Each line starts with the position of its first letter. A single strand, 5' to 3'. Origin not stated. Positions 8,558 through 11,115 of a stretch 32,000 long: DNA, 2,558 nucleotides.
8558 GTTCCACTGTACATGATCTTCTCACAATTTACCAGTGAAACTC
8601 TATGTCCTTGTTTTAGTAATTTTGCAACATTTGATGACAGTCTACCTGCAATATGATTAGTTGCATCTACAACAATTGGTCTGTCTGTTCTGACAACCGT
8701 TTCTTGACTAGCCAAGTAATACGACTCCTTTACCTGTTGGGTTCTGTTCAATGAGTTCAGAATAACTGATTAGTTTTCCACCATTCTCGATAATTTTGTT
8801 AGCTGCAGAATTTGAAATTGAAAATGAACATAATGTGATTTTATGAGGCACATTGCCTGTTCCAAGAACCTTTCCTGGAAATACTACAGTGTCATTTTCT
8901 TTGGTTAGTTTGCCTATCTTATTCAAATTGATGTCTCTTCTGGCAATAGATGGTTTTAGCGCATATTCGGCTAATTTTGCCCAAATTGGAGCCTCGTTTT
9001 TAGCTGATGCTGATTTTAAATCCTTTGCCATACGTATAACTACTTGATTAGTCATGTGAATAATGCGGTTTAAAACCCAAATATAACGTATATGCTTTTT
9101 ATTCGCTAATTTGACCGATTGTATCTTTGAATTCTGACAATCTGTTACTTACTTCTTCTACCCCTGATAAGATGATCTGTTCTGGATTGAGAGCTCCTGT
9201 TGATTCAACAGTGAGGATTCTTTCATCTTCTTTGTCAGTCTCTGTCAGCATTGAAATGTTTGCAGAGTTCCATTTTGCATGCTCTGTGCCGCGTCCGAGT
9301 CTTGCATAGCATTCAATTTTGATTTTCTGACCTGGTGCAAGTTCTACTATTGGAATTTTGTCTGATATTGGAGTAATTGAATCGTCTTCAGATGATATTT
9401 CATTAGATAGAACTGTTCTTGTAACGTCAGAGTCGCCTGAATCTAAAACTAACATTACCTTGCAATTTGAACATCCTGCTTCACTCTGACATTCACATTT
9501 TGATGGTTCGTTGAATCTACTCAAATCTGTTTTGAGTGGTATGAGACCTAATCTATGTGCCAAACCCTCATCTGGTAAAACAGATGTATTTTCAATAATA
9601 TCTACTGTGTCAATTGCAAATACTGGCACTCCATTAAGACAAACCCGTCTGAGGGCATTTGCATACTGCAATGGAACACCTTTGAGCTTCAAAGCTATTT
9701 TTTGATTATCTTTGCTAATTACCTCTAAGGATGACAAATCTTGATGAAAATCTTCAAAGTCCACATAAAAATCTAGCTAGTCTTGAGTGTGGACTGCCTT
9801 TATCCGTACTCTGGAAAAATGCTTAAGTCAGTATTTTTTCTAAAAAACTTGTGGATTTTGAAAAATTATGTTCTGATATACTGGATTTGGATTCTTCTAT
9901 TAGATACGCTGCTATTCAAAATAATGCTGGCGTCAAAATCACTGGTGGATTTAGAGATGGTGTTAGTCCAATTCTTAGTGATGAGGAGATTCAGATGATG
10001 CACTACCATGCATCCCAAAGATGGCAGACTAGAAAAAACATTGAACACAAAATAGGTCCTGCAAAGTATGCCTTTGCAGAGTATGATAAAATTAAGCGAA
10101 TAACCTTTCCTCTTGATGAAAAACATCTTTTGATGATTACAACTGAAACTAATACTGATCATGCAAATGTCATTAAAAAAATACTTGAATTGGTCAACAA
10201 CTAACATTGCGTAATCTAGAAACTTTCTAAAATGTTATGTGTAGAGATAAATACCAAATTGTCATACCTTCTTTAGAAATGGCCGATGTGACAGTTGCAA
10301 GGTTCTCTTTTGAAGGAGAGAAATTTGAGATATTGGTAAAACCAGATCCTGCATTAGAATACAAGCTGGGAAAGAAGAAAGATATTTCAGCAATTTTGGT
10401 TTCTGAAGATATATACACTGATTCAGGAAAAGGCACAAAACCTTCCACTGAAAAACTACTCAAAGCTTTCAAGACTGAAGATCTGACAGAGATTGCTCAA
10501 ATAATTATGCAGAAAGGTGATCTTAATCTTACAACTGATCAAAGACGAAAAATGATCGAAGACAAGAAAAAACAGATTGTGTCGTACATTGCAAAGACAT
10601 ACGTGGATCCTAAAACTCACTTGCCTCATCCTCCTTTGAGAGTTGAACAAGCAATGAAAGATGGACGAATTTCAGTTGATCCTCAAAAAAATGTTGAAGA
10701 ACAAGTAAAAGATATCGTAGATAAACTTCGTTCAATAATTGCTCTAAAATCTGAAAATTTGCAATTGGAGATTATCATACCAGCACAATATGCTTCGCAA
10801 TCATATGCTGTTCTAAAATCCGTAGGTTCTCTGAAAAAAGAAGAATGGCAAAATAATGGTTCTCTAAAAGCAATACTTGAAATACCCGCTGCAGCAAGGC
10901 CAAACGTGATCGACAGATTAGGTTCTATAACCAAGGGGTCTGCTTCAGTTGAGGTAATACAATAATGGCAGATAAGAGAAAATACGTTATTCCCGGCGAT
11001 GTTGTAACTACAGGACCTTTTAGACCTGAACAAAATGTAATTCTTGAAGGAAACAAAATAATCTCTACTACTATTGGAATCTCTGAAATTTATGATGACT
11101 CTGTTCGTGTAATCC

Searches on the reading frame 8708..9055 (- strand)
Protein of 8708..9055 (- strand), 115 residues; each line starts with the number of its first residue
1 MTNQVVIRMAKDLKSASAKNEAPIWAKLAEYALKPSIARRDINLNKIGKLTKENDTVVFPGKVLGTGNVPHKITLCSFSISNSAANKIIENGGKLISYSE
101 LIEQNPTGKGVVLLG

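Call 50: search_protein_families(library=pfam, proteins=[window:8708-9055:-], max_evalue=0.001)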
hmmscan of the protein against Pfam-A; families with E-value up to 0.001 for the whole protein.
window:8708-9055:- (115 aa): 2 families
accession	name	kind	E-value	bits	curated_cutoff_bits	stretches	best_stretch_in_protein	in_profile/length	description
PF17135.9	Ribosomal_L18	-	2.2e-07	30.9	28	1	37-114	56-139/188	Ribosomal protein 60S L18 and 50S L18e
PF00828.25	Ribosomal_L27A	-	1.2e-05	26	21.5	1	42-95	22-71/72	Ribosomal proteins 50S-L15, 50S-L18e, 60S-L27A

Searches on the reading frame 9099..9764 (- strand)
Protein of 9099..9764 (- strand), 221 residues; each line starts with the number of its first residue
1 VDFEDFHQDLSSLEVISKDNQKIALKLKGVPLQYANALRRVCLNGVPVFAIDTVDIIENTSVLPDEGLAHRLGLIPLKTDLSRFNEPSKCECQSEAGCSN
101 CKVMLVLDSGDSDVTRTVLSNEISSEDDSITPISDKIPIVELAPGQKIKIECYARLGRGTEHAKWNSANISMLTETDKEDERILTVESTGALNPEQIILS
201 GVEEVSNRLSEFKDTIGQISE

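Call 50: search_protein_families(library=pfam, proteins=[window:9099-9764:-], max_evalue=0.001)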
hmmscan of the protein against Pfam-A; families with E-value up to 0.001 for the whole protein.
window:9099-9764:- (221 aa): 2 families
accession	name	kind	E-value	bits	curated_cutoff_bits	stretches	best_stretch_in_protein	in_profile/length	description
PF01000.31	RNA_pol_A_bac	-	1.4e-17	64.5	33.9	1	66-168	4-105/119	RNA polymerase Rpb3/RpoA insert domain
PF01193.29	RNA_pol_L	-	8.8e-13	48.2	24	1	26-207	3-72/74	RNA polymerase Rpb3/Rpb11 dimerisation domain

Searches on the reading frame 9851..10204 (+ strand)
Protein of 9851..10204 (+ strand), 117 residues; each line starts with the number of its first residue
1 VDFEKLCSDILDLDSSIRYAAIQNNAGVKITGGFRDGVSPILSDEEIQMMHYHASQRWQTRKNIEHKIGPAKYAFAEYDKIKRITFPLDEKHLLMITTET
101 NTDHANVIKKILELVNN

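Call 50: search_protein_families(library=pfam, proteins=[window:9851-10204:+], max_evalue=0.001)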
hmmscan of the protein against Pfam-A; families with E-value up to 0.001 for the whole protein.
window:9851-10204:+ (117 aa): 1 family
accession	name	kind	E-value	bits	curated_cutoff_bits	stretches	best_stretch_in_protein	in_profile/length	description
PF20364.3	DUF6659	-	3.5e-09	37.4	27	1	2-113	8-117/131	Family of unknown function (DUF6659)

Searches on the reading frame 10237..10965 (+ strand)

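Call 50: search_protein_families(library=pfam, proteins=[window:10237-10965:+], max_evalue=0.001)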
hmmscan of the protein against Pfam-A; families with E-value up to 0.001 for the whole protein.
window:10237-10965:+ (242 aa): 3 families
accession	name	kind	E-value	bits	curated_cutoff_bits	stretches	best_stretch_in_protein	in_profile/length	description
PF01172.24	SBDS_N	-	6.2e-23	81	24.6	1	18-104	2-88/88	Shwachman-Bodian-Diamond syndrome (SBDS) N-terminal domain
PF09377.16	SBDS_domain_II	-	6.1e-21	74.5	27.2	1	112-172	1-61/62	SBDS protein, domain II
PF20268.4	SBDS_C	-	4.6e-15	55.7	27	1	177-242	3-70/71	SBDS protein, C-terminal domain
